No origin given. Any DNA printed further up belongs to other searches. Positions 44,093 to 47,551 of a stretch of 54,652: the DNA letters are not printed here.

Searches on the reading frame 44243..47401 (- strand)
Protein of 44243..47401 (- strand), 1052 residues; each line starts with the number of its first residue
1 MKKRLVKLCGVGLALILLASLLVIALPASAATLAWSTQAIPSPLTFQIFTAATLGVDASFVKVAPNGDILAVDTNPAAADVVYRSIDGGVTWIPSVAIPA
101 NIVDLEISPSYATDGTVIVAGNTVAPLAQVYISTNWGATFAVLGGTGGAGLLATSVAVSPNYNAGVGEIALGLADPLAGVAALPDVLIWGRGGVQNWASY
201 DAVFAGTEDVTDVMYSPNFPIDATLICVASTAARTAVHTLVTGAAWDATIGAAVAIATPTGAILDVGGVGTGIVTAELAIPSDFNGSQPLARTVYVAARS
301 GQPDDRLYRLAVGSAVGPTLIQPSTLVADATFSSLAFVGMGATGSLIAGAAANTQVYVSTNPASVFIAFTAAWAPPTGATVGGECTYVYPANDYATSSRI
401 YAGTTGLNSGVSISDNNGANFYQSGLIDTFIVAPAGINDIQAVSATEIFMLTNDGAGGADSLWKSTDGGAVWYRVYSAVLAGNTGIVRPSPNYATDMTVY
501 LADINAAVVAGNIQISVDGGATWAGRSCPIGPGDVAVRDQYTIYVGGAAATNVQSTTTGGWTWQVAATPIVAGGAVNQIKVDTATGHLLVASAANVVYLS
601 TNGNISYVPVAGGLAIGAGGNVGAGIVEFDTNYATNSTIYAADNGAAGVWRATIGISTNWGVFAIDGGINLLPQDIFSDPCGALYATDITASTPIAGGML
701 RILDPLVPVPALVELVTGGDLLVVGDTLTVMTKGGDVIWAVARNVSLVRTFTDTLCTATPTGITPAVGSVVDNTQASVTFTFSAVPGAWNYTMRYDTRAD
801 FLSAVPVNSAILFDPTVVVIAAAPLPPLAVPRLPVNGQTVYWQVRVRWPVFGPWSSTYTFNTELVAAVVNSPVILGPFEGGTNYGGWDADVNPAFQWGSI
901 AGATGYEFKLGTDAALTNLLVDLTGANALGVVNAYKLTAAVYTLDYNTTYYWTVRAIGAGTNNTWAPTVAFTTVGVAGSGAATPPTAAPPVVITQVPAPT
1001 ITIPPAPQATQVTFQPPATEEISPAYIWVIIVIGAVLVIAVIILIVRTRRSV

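Call 4: search_protein_families(library=pfam, proteins=[window:44243-47401:-], max_evalue=1)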
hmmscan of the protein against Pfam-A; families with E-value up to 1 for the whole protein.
window:44243-47401:- (1052 aa): 4 families
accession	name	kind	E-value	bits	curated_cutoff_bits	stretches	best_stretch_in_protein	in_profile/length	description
PF02012.26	BNR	-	0.0074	16.5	27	0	514-523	1-10/12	BNR/Asp-box repeat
PF25788.1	Ig_Rha78A_N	-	0.028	15.1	27.4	0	943-973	70-101/105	Rha78A-like, N-terminal immunoglobulin domain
PF16656.11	Pur_ac_phosph_N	-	0.047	14.7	30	1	932-973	56-93/93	Purple acid Phosphatase, N-terminal domain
PF15902.12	Sortilin-Vps10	-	0.048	12.9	33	0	82-140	379-431/446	Sortilin, neurotensin receptor 3,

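Call 8: search_protein_families(library=ncbifam, proteins=[window:44243-47401:-], max_evalue=1)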
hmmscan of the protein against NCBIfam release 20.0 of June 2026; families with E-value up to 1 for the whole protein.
window:44243-47401:- (1052 aa): 3 families
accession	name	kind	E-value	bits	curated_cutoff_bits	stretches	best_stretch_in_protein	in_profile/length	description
NF045728.1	glycosyl_F510_1955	equivalog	5.2e-05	22.6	175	2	462-572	74-179/246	F510_1955 family glycosylhydrolase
TIGR02878.1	spore_ypjB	equivalog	0.29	11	229.15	1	1014-1041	188-215/233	sporulation protein YpjB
NF033506.0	PACE-CTERM-PROT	exception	0.4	9.3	110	1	1024-1050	600-626/627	putative S-layer protein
